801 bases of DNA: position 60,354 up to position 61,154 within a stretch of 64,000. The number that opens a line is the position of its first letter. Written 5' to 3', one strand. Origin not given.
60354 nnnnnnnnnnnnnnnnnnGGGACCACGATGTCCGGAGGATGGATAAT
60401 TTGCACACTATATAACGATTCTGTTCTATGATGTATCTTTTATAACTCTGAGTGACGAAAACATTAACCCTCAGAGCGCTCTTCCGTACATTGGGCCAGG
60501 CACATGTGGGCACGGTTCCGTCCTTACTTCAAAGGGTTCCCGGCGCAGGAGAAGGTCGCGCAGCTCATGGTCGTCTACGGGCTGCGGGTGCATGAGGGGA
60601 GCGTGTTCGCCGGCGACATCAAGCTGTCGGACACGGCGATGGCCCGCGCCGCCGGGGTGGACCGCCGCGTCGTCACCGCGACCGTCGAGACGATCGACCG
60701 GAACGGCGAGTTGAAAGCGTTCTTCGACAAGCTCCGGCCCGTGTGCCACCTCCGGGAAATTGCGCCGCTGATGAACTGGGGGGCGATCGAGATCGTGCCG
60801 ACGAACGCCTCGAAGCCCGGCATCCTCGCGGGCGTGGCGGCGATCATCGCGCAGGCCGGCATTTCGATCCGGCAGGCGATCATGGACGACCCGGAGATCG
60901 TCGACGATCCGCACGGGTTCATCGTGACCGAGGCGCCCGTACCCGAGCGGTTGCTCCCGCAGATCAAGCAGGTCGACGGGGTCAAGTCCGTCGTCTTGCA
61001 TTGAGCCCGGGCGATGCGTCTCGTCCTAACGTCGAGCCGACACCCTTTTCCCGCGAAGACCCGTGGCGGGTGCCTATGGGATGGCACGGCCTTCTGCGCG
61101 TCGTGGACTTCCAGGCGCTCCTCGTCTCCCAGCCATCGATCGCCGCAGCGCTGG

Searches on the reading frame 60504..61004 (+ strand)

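Call 22: search_protein_families(library=pfam, proteins=[window:60504-61004:+], max_evalue=0.0001)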
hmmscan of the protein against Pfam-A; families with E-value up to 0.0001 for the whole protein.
window:60504-61004:+ (166 aa): 1 family
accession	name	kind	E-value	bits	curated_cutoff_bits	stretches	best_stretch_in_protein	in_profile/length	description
PF01842.31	ACT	-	5.7e-06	26.5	27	1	103-158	9-65/66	ACT domain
